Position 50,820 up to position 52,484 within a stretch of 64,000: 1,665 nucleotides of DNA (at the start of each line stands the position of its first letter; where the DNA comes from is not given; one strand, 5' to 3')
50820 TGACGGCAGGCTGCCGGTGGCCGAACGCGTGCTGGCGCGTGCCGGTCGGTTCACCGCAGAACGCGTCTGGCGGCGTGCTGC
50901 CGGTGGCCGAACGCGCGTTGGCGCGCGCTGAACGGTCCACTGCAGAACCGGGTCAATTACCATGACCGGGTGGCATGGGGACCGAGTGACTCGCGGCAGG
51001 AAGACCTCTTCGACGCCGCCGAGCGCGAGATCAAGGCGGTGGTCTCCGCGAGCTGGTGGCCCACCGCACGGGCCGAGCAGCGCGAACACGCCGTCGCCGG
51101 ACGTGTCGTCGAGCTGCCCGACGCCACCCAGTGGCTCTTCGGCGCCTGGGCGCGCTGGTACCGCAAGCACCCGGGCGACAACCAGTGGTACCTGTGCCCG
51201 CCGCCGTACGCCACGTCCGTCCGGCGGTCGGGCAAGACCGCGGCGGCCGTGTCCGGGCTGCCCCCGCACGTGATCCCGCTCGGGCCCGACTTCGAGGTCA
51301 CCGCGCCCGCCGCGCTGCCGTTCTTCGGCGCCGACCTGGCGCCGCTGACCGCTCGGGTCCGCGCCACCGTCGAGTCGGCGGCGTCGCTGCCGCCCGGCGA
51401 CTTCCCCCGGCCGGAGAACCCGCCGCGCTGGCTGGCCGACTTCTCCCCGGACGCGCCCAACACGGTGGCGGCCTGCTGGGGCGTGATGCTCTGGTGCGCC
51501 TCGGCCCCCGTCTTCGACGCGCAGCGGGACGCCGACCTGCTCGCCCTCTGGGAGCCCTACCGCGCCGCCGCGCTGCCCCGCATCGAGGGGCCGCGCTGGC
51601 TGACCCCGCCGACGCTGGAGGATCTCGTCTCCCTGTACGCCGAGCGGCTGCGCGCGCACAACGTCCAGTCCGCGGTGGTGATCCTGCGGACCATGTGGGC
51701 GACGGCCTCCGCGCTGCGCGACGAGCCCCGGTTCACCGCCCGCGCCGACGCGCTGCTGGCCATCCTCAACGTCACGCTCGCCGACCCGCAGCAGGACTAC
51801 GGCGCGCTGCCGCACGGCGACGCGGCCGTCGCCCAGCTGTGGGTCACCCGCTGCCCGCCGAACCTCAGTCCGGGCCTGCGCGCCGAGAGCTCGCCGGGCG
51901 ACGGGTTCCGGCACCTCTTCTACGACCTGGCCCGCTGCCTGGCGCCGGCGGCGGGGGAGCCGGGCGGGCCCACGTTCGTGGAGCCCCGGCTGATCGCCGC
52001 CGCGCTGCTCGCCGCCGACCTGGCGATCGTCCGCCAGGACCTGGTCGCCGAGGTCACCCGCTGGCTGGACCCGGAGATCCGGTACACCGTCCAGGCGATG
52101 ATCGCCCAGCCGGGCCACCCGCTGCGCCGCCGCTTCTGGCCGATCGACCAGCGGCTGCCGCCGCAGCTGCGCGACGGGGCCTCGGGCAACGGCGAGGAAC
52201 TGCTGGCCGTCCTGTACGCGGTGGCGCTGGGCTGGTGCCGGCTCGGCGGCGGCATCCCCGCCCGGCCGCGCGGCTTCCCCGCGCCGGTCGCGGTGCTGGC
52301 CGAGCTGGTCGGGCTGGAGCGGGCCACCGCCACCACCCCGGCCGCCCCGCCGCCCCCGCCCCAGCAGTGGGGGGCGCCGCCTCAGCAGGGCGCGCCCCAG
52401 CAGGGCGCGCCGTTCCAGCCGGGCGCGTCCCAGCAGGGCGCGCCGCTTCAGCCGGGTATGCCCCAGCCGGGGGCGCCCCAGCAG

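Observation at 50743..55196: Giant tandem-AAA (CbxX-type) protein with novel N-terminal domain, preceded by a triple 68-bp repeat array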

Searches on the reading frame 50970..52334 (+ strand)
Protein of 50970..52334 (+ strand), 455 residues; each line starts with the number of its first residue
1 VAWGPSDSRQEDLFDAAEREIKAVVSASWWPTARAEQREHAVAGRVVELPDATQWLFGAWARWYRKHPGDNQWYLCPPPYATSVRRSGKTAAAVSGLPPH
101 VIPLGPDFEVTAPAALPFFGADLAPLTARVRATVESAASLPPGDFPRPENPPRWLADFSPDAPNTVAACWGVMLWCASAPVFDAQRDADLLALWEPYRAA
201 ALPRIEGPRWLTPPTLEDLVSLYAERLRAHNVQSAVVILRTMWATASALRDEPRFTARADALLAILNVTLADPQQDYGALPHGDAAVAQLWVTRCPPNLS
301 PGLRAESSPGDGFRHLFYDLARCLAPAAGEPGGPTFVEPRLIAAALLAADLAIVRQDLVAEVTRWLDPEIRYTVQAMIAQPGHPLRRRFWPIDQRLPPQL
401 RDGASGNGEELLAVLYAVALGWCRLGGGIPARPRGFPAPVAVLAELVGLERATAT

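Call 32: find_homologous_proteins(query=window:50970-52334:+, max_evalue=0.001)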
Query window:50970-52334:+ (455 aa): 27 proteins with E <= 0.001 among 8000 candidates.
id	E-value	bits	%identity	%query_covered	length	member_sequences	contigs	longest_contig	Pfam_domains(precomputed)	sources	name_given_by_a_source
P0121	9.5e-269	910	87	99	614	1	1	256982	-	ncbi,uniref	ncbi:hypothetical protein, partial [Actinocorallia aurantiaca]|uniref:hypothetical protein n=1 Tax=A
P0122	4.6e-174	598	61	96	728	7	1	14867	-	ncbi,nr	ncbi:MAG: hypothetical protein QOE54_5403, partial [Streptosporangiaceae bacterium]|nr:hypothetical 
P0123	1.4e-168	580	60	98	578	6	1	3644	-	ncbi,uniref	ncbi:hypothetical protein, partial [Actinomadura sp. 6K520]|uniref:hypothetical protein n=1 Tax=Acti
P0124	2.2e-167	576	60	99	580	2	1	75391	-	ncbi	ncbi:hypothetical protein, partial [Actinomadura chibensis]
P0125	3.8e-167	575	60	98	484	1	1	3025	-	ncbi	ncbi:hypothetical protein, partial [Actinocorallia lasiicapitis]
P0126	1.5e-161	557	60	95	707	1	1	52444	-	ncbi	ncbi:hypothetical protein, partial [Actinomadura sp. LOL_011]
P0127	1.7e-147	510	56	96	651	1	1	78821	-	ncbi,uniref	ncbi:hypothetical protein, partial [Actinomadura sp. DC4]|uniref:hypothetical protein n=1 Tax=Actino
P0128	2.1e-136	474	66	69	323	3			-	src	-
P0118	2.7e-136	473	52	98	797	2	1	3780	PF00892.27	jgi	jgi:drug/metabolite transporter (DMT)-like permease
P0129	4.1e-135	469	59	80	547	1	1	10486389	-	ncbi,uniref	ncbi:hypothetical protein [Actinomadura madurae]|uniref:hypothetical protein n=1 Tax=Actinomadura ma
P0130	4.1e-126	440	53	90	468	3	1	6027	-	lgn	-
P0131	1.0e-114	402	66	60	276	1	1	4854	-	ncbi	ncbi:MAG: hypothetical protein ABIS86_10790, partial [Streptosporangiaceae bacterium]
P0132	1.2e-112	395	50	93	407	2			-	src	-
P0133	9.0e-105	369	63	61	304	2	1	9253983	-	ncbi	-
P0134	2.5e-95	338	44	94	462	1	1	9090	-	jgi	jgi:hypothetical protein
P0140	3.5e-69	252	39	83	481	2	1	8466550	-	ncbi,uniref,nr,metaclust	ncbi:hypothetical protein [Planobispora rosea]|uniref:hypothetical protein n=1 Tax=Planobispora rose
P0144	5.8e-59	218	37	96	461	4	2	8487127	-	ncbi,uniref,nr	ncbi:hypothetical protein Ssi03_56540 [Sphaerisporangium siamense]|uniref:hypothetical protein n=1 T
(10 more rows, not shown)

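Call 33: find_encoding_contigs(protein=P0140, flank=10000, max_places=1)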
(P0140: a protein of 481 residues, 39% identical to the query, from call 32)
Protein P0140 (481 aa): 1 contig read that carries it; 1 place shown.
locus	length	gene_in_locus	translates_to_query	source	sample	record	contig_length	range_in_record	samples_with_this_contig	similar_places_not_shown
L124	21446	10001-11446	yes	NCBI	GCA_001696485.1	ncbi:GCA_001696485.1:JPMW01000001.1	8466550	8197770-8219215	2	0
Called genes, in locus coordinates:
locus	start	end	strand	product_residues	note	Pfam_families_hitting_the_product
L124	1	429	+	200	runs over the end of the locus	-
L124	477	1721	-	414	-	PF00266:Aminotran_5, PF22580:KYNU_C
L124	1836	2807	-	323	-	PF04909:Amidohydro_2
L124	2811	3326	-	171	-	PF06052:3-HAO, PF07883:Cupin_2 (weak)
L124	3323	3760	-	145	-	PF01042:Ribonuc_L-PSP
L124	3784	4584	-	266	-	PF01557:FAA_hydrolase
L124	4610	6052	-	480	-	PF00171:Aldedh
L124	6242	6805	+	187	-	PF04892:VanZ-LLP1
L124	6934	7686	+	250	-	PF00392:GntR, PF07702:UTRA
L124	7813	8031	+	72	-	-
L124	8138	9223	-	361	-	PF05103:DivIVA (weak), PF28068:Scy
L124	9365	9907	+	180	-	PF00132:Hexapep (faint)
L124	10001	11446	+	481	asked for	-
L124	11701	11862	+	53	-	-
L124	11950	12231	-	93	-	PF02583:Trns_repr_metal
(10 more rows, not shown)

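Call 34: find_encoding_contigs(protein=P0144, flank=10000, max_places=1)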
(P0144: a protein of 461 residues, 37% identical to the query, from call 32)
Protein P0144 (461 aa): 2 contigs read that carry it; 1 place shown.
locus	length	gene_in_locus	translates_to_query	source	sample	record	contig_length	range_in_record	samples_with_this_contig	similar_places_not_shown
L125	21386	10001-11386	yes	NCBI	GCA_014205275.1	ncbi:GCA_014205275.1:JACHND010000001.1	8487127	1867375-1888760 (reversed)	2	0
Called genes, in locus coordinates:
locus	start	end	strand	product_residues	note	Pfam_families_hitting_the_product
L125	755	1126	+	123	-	-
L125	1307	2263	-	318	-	-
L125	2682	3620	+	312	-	PF13578:Methyltransf_24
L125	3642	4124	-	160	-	PF03013:Pyr_excise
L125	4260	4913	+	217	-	-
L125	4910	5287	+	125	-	PF04237:YjbR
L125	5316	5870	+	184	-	PF13671:AAA_33 (faint)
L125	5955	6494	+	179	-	PF04892:VanZ-LLP1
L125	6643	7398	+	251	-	PF00392:GntR, PF07702:UTRA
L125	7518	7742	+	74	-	-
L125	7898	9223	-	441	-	PF05103:DivIVA (faint)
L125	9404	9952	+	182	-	PF00132:Hexapep (faint)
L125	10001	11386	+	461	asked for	-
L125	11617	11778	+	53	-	-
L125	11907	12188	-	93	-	PF02583:Trns_repr_metal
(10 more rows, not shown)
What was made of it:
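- On CbbX (Rubisco activase): The adjacent gamma-CA-like gene also flanks the AAA-less homologues (calls 33, 34).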

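Call 37: search_protein_families(library=pfam, proteins=[window:50970-52334:+, P0140], max_evalue=1)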
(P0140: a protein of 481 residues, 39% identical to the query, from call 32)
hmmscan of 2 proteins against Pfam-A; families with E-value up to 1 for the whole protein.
window:50970-52334:+ (455 aa): 0 families

P0140 (481 aa): 0 families

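Call 44: find_encoding_contigs(protein=P0121, flank=3000, max_places=1)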
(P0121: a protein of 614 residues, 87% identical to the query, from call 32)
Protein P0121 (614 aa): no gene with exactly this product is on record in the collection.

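Call 46: predict_structure(alignment_id=A2)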
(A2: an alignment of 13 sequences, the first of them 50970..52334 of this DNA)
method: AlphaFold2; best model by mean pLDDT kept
length: 455 residues; sequences in the alignment: 13
mean_pLDDT: 77.2   pTM: 0.61
mean pLDDT of the five models: 77.2, 76.3, 74.9, 74.3, 66.7
residues with pLDDT >= 90: 79; 70-90: 269; 50-70: 69; < 50: 38
segments of 3 or more residues with pLDDT < 50: 1-9, 100-120, 429-433
pLDDT, mean of each block of 10 residues (from residue 1): 38 83 71 73 84 77 75 69 81 64 36 42 79 93 80 80 90 77 69 88 64 80 90 94 95 84 93 88 80 73 60 77 84 76 92 84 78 87 87 86 79 81 63 70 84 64
secondary structure, 60 per line:
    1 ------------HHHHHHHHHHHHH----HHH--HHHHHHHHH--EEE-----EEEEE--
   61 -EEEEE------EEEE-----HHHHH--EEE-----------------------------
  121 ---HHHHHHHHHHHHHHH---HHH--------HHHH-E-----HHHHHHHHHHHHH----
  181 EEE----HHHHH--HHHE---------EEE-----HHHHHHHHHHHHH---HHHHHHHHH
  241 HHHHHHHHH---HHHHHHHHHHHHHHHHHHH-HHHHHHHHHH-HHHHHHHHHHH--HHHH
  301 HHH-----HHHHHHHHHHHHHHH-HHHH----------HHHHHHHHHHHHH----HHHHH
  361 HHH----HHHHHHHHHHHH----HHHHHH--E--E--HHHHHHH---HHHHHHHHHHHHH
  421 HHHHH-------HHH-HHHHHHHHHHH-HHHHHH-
elements in order: H13-25 H35-43 E46-48 E54-58 E62-66 E73-76 H82-86 E89-91 H124-138 H153-156 H164-176 E181-183 H188-192 E208-210 H216-228 H232-249 H253-271 H273-282 H284-294 H297-303 H309-323 H325-328 H339-351 H356-363 H368-379 H384-389 H398-404 H408-425 H437-447 H449-454
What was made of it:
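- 50970..52334 (+): N-terminal domain (aa 1-455): a small beta subdomain (aa 46-91) followed by a helical domain. It is new and the most conserved part of the protein. AlphaFold2 pLDDT 77 (call 46).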

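Call 52: search_protein_representatives(alignment_id=A3)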
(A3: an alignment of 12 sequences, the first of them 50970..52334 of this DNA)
Query: 12 sequences, 451 profile positions. Proteins with E-value up to 0.001 (for the whole library): 61; up to 1e-10: 51; up to 1e-30: 39. The best 61 are listed.
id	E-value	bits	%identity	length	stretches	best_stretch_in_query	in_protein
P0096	4.5e-197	672.1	-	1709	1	3-443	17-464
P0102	4.8e-197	672.0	-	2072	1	4-443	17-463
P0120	4.5e-190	649.0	-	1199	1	16-446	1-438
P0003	2.1e-189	646.8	-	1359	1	4-443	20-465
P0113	1.2e-187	641.1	-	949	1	4-440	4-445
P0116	3.6e-187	639.5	-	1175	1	9-443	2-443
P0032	8.9e-185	631.6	-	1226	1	16-442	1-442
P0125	2.9e-183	626.6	-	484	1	3-442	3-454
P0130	4.9e-182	622.6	-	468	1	38-444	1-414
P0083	3.5e-178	609.9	-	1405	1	4-446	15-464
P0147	6.9e-170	582.5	-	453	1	1-444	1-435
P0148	1.2e-155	535.5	-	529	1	29-441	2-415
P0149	9.5e-129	446.9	-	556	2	6-267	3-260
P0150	2.6e-122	425.7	-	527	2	3-361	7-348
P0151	1.3e-121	423.4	-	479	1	4-440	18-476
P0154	2.7e-107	376.2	-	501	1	3-442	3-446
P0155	2.2e-106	373.2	-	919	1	3-441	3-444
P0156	6.7e-103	361.7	-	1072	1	4-437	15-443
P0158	1.1e-91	324.7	-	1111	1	3-436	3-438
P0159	1.8e-90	320.7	-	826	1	30-431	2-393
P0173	1.9e-29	119.6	-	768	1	293-435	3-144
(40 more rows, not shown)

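Call 53: search_protein_families(library=pfam, proteins=[P0155, P0156, P0158, P0159, P0173, P0154, P0151, P0149], max_evalue=0.01)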
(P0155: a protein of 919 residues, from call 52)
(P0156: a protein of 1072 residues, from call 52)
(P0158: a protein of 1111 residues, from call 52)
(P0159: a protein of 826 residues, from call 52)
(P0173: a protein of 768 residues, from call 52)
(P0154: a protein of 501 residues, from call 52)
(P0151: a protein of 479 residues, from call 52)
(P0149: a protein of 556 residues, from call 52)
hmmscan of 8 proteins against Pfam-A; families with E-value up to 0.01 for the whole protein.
P0155 (919 aa): 0 families

P0156 (1072 aa): 4 families
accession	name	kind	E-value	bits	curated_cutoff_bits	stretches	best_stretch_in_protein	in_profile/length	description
PF17866.7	AAA_lid_6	-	2.6e-07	31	24.3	1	1013-1070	4-60/60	AAA lid domain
PF00004.35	AAA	-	1.8e-05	25.6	21.2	0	870-959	3-107/131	ATPase family associated with various cellular activities (AAA)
PF13401.12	AAA_22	-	0.0045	17.8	27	0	864-887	4-27/130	AAA domain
PF01078.27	Mg_chelatase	-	0.006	16.5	20.3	0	863-894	20-51/207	Magnesium chelatase, subunit ChlI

P0158 (1111 aa): 1 family
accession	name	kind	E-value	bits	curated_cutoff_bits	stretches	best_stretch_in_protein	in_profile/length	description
PF23530.1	YHR052C-B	-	0.0017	18.9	27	1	449-473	12-37/57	YHR052C-B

P0159 (826 aa): 0 families

P0173 (768 aa): 1 family
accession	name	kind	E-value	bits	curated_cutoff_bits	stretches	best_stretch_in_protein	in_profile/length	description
PF17866.7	AAA_lid_6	-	1.9e-07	31.5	24.3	1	712-767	6-60/60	AAA lid domain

P0154 (501 aa): 0 families

P0151 (479 aa): 0 families

P0149 (556 aa): 0 families

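Call 54: list_cluster_members(proteins=[P0155, P0156, P0158, P0159, P0154, P0151, P0147, P0148])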
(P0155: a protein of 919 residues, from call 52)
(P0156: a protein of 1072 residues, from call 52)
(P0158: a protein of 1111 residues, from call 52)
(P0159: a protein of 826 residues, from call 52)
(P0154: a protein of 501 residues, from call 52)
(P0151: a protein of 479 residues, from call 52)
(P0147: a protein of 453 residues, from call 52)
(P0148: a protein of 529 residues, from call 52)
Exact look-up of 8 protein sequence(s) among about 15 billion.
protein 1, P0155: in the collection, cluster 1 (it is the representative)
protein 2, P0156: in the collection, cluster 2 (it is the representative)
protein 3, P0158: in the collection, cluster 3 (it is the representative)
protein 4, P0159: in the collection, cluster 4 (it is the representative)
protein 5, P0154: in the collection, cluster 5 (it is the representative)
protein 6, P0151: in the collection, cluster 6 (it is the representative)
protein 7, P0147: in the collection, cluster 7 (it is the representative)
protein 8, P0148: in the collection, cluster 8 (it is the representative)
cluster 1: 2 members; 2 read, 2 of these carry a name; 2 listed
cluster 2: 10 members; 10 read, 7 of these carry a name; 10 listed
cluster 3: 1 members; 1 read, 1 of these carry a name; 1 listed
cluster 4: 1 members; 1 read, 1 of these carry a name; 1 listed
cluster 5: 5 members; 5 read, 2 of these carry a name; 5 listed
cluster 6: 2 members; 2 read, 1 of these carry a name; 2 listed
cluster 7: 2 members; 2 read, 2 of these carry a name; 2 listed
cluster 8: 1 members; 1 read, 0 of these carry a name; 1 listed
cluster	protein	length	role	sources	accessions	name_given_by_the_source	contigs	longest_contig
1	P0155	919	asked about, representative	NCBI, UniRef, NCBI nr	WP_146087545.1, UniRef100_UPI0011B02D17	hypothetical protein [Thermomonospora echinospora] | hypothetical protein n=1 Tax=Thermomonospora echinospora TaxID=1992 RepID=UPI0011B02D17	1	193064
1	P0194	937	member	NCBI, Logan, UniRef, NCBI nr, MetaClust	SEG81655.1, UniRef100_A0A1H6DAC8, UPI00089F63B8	hypothetical protein SAMN04489712_114109 [Thermomonospora echinospora] | Uncharacterized protein n=1 Tax=Thermomonospora echinospora TaxID=1992 ... | status=active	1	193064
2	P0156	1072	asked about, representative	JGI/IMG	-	hypothetical protein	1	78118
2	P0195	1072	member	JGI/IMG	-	hypothetical protein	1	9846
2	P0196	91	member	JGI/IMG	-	hypothetical protein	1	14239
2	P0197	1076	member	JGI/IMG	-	hypothetical protein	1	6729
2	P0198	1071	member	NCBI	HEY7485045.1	MAG TPA: hypothetical protein VH912_11350 [Streptosporangiaceae bacterium]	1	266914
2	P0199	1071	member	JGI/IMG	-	hypothetical protein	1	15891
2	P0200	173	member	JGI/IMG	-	hypothetical protein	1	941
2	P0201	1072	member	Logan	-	-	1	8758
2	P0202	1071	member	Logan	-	-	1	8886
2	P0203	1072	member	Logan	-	-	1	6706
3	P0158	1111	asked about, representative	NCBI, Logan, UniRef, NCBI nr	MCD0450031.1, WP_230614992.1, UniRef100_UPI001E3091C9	hypothetical protein LO762_12630 [Actinocorallia sp. API 0066] | hypothetical protein n=1 Tax=Actinocorallia sp. API 0066 TaxID=2896846 RepID=UPI001E3091C9 | hypothetical protein [Actinocorallia sp. API 0066]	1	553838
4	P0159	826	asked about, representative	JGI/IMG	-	hypothetical protein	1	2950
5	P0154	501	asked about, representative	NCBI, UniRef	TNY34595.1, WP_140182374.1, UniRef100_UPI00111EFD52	hypothetical protein, partial [Thermomonospora catenispora] | hypothetical protein n=1 Tax=Thermomonospora catenispora TaxID=2493090 RepID=UPI00111EFD52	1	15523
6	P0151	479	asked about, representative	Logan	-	-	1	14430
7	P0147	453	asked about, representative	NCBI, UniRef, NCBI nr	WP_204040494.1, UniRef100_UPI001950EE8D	hypothetical protein [Acrocarpospora phusangensis] | hypothetical protein n=1 Tax=Acrocarpospora phusangensis TaxID=1070424 RepID=UPI001950EE8D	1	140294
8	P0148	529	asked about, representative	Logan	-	-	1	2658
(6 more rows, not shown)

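Call 65: search_protein_families(library=ncbifam, proteins=[window:50970-52334:+], max_evalue=0.01)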
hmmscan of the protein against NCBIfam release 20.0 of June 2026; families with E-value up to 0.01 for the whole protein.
window:50970-52334:+ (455 aa): 0 families
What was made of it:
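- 50970..52334 (+): No Pfam or NCBIfam match (calls 37, 65).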

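Call 79: fold_search(model_id=the predicted structure, library=pdb)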
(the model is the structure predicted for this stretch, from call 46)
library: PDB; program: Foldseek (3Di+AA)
matches with E <= 10: 195; with E <= 0.001: 0
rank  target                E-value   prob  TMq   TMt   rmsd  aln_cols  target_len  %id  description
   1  3qqv                  2.8e-01  0.07  0.10  0.12  20.3       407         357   11  Crystal structure of geranylgeranyl pyrophosphate synthase from corynebacterium glutamicum complexed with isoprenyl diph (released 2011-03-02)
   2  5a7d_B                3.7e-01  0.14  0.12  0.15  17.7       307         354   11  Tetrameric assembly of LGN with Inscuteable (released 2016-08-03)
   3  4ynv_A                5.0e-01  0.12  0.12  0.16  16.8       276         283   14  Assembly Chaperone of RpL4 (Acl4) (Residues 28-338) (released 2015-05-13)
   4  3msv_B                7.8e-01  0.08  0.13  0.15  17.3       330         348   12  The hypoxic regulator of sterol synthesis Nro1 is a nuclear import adaptor (released 2011-04-20)
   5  4nle_B                8.5e-01  0.05  0.10  0.11  23.7       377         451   12  Crystal structure of apo Adenylosuccinate Lyase from Mycobacterium smegmatis (released 2014-03-05)
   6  6ejn_A                8.9e-01  0.08  0.12  0.17  18.8       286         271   13  The KLC2 TPR domain bound to the JIP3 leucine zipper domain (released 2018-09-05)
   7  4jyx_A                1.2e+00  0.09  0.17  0.21  17.4       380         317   10  Crystal structure of polyprenyl synthase PATL_3739 (TARGET EFI-509195) FROM PSEUDOALTEROMONAS ATLANTICA, COMPLEX WITH  (released 2013-04-10)
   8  3edt_H                1.2e+00  0.08  0.13  0.17  14.5       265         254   12  Crystal structure of the mutated S328N hKLC2 TPR domain (released 2009-02-10)
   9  3edt_D                1.2e+00  0.08  0.13  0.17  14.6       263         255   12  Crystal structure of the mutated S328N hKLC2 TPR domain (released 2009-02-10)
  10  6ejn_B                1.3e+00  0.07  0.12  0.17  18.4       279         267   14  The KLC2 TPR domain bound to the JIP3 leucine zipper domain (released 2018-09-05)
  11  4wng_A                1.3e+00  0.06  0.11  0.13  17.5       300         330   14  Crystal structure of the TPR domain of LGN in complex with Frmpd4/Preso1 at 2.1 Angstrom resolution (released 2015-09-16)
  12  6swu_B                1.3e+00  0.06  0.10  0.13  17.8       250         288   12  Crystal structure of the TPR domain of KLC1 in complex with an engineered high-affinity cargo peptide. (released 2020-09-30)
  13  7vep                  1.4e+00  0.05  0.11  0.15  15.8       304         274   13  Crystal structure and biophysical characterization of TPR domain of EccA5 from ESX-5 pathway of Mycobacterium tuberculos (released 2022-09-14)
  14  8cwy_A                1.5e+00  0.08  0.11  0.11  16.8       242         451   13  Accurate computational design of genetically encoded 3D protein crystals (released 2023-11-01)
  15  3swh_B                1.5e+00  0.08  0.13  0.19  15.0       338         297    9  Munc13-1, MUN domain, C-terminal module (released 2011-11-02)
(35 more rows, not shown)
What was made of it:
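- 50970..52334 (+): Foldseek best E 0.28 (call 79).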
